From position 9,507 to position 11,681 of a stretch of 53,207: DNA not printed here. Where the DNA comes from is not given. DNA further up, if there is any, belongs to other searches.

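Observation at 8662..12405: Unnamed three-gene operon (EEP phosphodiesterase, 624-aa TIM-barrel-like protein, deoxyribosyltransferase-like protein): candidate nucleotide-directed defence system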

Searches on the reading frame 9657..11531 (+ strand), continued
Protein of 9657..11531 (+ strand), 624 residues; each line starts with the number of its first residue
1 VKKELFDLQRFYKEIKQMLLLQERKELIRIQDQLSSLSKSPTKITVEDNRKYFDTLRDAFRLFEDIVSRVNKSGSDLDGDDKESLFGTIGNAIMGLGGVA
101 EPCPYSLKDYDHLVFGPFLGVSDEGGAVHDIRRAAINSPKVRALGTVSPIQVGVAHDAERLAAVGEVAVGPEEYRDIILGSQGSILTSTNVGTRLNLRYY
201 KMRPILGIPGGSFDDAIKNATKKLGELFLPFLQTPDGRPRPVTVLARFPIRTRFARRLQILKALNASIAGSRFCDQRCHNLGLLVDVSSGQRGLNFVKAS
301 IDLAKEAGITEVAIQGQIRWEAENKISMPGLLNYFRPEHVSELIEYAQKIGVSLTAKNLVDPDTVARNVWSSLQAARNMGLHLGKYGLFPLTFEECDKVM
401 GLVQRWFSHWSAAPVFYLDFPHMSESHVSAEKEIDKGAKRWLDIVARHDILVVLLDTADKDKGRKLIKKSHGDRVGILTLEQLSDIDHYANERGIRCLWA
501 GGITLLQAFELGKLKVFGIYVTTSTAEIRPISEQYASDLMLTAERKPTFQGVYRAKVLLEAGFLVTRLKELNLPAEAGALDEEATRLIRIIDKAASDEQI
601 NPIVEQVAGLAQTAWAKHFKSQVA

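Call 67: search_solved_structures(query=A4, max_evalue=10, show_alignments=2)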
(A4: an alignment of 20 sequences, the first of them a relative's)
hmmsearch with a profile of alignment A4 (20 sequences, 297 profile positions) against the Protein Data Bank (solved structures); distinct sequences matched with E-value up to 10: 4.
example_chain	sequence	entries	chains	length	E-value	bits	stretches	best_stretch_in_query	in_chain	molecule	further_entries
3v7o_A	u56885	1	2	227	0.52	12.6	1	167-203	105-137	Minor nucleoprotein VP30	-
2wni_A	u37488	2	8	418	0.86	11.9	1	199-256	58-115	3-PHYTASE | PHYTASE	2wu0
2wnh_A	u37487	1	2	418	0.86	11.9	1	199-256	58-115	3-PHYTASE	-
2l9u_A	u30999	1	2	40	1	11.6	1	178-216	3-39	Receptor tyrosine-protein kinase erbB-3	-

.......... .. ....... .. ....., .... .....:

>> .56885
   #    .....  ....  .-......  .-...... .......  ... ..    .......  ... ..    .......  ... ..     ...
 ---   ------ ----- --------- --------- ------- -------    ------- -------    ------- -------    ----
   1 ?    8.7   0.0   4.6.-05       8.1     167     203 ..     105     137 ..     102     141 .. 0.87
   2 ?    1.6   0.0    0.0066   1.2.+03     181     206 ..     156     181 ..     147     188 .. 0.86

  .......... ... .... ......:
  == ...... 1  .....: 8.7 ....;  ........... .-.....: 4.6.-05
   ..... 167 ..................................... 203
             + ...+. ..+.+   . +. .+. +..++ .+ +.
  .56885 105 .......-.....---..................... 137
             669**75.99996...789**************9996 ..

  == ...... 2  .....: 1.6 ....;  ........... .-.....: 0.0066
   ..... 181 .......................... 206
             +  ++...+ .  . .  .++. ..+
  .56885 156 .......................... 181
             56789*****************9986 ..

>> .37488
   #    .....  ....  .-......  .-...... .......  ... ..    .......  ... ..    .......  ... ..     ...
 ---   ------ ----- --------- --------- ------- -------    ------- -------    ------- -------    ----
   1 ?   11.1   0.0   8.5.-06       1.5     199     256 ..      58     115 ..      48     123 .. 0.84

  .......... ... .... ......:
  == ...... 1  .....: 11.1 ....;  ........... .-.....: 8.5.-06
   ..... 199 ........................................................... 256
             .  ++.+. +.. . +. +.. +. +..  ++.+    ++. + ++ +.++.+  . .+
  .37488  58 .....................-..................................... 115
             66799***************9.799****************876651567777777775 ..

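Call 68: find_encoding_contigs(protein=P0010, flank=8000, max_places=2)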
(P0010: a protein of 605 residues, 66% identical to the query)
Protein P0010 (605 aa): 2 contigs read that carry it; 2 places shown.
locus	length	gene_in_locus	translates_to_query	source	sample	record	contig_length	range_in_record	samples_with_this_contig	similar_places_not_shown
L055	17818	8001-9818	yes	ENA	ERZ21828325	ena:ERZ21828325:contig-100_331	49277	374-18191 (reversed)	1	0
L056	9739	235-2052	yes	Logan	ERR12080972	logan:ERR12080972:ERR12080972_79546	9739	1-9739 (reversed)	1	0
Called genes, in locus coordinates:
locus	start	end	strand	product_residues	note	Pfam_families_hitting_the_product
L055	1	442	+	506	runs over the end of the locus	PF25064:ARM_TT21_5th (faint), PF07719:TPR_2 (faint), PF13432:TPR_16 (faint), PF28559:TPR_SusR (faint), PF21033:RMD1-3 (weak), PF14559:TPR_19, PF04575:SlipAM, PF11059:DUF2860, +8 more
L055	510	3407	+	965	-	PF04773:FecR (weak)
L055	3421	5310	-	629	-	PF05226:CHASE2, PF00211:Guanylate_cyc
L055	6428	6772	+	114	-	PF10047:DUF2281 (weak)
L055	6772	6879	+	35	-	-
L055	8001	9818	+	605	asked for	-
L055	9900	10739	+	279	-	-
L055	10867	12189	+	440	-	PF02463:SMC_N (faint), PF13175:AAA_15, PF13476:AAA_23, PF13304:AAA_21, PF13175:AAA_15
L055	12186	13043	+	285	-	-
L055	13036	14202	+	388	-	PF02784:Orn_Arg_deC_N, PF00278:Orn_DAP_Arg_deC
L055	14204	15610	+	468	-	PF11805:DUF3326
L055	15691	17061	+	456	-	PF04055:Radical_SAM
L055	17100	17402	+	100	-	-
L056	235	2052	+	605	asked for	-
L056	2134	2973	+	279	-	-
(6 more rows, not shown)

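Call 69: find_encoding_contigs(protein=P0008, flank=8000, max_places=2)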
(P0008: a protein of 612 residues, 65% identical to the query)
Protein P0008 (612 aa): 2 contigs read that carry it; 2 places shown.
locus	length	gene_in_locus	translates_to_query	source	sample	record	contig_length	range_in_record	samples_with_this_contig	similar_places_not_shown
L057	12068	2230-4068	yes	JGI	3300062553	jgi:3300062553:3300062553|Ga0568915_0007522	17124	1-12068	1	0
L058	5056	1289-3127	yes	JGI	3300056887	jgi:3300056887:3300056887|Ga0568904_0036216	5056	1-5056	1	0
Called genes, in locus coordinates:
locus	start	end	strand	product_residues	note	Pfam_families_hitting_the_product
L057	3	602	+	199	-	?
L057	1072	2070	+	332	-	PF03372:Exo_endo_phos (weak)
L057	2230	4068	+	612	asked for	-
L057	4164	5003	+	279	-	-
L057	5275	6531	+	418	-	PF02463:SMC_N (faint), PF13476:AAA_23, PF13304:AAA_21, PF13175:AAA_15 (weak)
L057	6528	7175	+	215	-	PF01844:HNH (weak)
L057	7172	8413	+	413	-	PF00278:Orn_DAP_Arg_deC, PF02784:Orn_Arg_deC_N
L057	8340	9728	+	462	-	PF11805:DUF3326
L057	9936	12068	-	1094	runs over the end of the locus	PF04851:ResIII, PF00270:DEAD, PF00271:Helicase_C (weak)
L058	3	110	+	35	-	?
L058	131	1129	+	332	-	PF03372:Exo_endo_phos (weak)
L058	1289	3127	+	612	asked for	-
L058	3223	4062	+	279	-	-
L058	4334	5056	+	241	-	?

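Call 70: find_encoding_contigs(protein=P0019, flank=8000, max_places=2)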
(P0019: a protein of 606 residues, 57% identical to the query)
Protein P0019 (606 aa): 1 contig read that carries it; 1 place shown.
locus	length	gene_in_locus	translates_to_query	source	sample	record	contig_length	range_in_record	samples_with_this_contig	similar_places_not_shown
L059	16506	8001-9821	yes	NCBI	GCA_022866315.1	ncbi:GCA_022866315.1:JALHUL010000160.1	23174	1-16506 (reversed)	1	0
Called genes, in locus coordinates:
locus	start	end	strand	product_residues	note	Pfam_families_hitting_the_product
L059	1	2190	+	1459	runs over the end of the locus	PF05729:NACHT, PF24883:NPHP3_N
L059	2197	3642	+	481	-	-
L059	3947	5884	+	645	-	PF02463:SMC_N, PF11398:DUF2813 (weak), PF13175:AAA_15, PF13476:AAA_23 (weak), PF13555:AAA_29 (weak), PF13304:AAA_21, PF13175:AAA_15 (weak), PF20469:OLD-like_TOPRIM, +1 more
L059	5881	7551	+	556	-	PF00580:UvrD-helicase, PF01443:Viral_helicase1 (faint), PF13245:AAA_19, PF00580:UvrD-helicase, PF13361:UvrD_C, PF13538:UvrD_C_2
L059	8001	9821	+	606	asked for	-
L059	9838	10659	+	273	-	-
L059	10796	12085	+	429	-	PF13476:AAA_23, PF02463:SMC_N (faint), PF13304:AAA_21, PF13175:AAA_15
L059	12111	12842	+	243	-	PF01844:HNH (weak)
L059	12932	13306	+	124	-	PF02675:AdoMet_dc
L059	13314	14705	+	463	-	PF11805:DUF3326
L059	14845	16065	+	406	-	-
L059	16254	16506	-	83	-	?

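Call 72: find_encoding_contigs(protein=P0041, flank=9000, max_places=1)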
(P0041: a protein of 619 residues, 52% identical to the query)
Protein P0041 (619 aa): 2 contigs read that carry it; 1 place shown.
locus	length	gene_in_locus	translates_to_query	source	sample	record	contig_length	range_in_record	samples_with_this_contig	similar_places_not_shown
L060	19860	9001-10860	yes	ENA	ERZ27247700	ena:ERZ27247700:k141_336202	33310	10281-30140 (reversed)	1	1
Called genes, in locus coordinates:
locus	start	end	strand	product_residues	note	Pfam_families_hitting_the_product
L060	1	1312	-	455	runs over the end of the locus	PF00206:Lyase_1, PF10397:ADSL_C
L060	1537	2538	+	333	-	-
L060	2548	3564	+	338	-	PF00709:Adenylsucc_synt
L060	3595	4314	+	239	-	-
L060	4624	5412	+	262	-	PF10137:CAP12-PCTIR_TIR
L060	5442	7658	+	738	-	PF08378:NERD, PF00580:UvrD-helicase (faint), PF13538:UvrD_C_2 (weak)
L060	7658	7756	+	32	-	-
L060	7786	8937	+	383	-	-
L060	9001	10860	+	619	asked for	-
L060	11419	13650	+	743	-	PF25819:Nal1_C (weak), PF00882:Zn_dep_PLPC (weak)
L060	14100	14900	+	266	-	PF00561:Abhydrolase_1, PF12146:Hydrolase_4, PF12697:Abhydrolase_6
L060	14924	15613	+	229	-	PF00132:Hexapep (weak), PF25084:LbH_EIF2B (faint), PF00132:Hexapep, PF25087:GMPPB_C, PF00132:Hexapep (weak)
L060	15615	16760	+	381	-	-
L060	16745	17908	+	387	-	-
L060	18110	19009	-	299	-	-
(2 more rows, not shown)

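Call 73: find_encoding_contigs(protein=P0054, flank=9000, max_places=1)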
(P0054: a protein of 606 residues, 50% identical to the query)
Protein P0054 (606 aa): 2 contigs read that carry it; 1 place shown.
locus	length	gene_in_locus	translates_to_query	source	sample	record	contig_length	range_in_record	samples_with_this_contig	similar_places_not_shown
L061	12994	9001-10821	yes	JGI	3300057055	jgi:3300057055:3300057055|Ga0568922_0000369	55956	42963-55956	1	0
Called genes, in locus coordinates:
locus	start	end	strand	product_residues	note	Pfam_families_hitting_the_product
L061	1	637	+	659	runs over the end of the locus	PF01935:DUF87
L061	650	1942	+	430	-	-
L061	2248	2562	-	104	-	PF12844:HTH_19, PF13560:HTH_31, PF13744:HTH_37 (weak), PF01381:HTH_3, PF07022:Phage_CI_repr (weak)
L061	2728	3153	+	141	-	-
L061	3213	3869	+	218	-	PF00227:Proteasome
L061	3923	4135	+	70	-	-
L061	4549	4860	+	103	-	-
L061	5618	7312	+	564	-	PF19614:DUF6119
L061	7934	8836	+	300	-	-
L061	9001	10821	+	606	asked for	-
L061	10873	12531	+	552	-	PF13091:PLDc_2, PF09565:RE_NgoFVII (faint), PF13091:PLDc_2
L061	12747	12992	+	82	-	?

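Call 74: find_encoding_contigs(protein=P0061, flank=9000, max_places=1)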
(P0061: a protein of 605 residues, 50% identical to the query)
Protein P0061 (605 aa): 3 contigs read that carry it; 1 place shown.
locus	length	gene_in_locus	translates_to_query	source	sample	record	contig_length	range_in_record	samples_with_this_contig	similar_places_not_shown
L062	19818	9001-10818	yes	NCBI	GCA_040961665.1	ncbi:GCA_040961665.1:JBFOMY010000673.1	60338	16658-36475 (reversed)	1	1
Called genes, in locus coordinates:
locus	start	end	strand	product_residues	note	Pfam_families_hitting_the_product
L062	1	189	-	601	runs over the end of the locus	PF23414:Beta-prop_EML_2, PF24807:WD40_CDC20-Fz, PF25171:Beta-prop_WDR36-Utp21_1st, PF25173:Beta-prop_WDR3_1st, PF25174:Beta-prop_THOC3, PF00400:WD40, PF23381:Beta-prop_IFT122_1st, PF23393:Beta-prop_WDR90_POC16_2nd, +108 more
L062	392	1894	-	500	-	-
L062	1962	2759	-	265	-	-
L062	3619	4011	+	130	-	-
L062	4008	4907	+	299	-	PF13353:Fer4_12 (faint), PF04055:Radical_SAM, PF13186:SPASM (weak)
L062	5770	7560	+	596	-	PF13091:PLDc_2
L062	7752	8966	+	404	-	-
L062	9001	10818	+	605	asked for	-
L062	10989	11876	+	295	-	-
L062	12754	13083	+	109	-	-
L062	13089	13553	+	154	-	-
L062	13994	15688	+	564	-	PF19614:DUF6119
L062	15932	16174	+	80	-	-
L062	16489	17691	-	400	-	-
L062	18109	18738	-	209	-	PF01810:LysE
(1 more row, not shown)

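Call 80: fold_search(model_id=the predicted structure, library=viral)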
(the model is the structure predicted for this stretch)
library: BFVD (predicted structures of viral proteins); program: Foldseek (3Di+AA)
matches with E <= 10: 390; with E <= 0.001: 0
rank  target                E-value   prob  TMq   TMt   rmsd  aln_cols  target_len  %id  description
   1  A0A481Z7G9            1.1e-03  0.99  0.17  0.29  20.6       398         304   12  Methylenetetrahydrofolate reductase [Pithovirus LCPAC304]
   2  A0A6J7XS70            1.7e-03  0.69  0.17  0.17  27.7       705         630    9  B12-binding_like domain containing protein [uncultured Caudovirales phage]
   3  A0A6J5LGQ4            3.2e-03  0.63  0.18  0.18  24.6       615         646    9  COG1032 Fe-S oxidoreductase [uncultured Caudovirales phage]
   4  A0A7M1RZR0            3.6e-03  0.93  0.16  0.13  22.0       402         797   10  beta-N-acetylhexosaminidase [uncultured phage cr271_1]
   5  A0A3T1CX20            4.8e-03  0.38  0.16  0.20  20.6       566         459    9  Beta-galactosidase [Acanthamoeba castellanii medusavirus J1]
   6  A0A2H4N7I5            6.4e-03  0.72  0.18  0.22  22.1       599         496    8  (no name in the UniProt tables at hand)
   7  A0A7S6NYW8            1.2e-02  0.82  0.13  0.28  20.6       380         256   11  (no name in the UniProt tables at hand)
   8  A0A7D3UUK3            1.3e-02  0.80  0.13  0.28  18.5       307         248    8  Glycerophosphoryl diester phosphodiesterase [Fadolivirus FV1/VV64]
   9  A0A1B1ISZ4            1.3e-02  0.80  0.12  0.15  18.3       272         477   13  (no name in the UniProt tables at hand)
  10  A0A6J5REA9            1.4e-02  0.63  0.19  0.26  18.7       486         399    8  Uncharacterized protein [uncultured Caudovirales phage]
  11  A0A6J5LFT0            1.4e-02  0.38  0.16  0.18  28.0       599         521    9  COG1032 Fe-S oxidoreductase [uncultured Caudovirales phage]
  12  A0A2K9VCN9            1.8e-02  0.41  0.15  0.16  19.6       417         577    5  Glycosyl hydrolase [Lactobacillus phage Bacchae]
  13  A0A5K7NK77            2.1e-02  0.85  0.19  0.29  24.8       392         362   12  Uncharacterized protein [Rothia phage Spartoi]
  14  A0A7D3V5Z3            2.2e-02  0.72  0.17  0.20  20.9       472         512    7  Xylose isomerase [Fadolivirus FV1/VV64]
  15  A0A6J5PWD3            3.1e-02  0.57  0.15  0.25  21.2       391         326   12  Glycoside hydrolase family 5 domain-containing protein [uncultured Caudovirales phage]
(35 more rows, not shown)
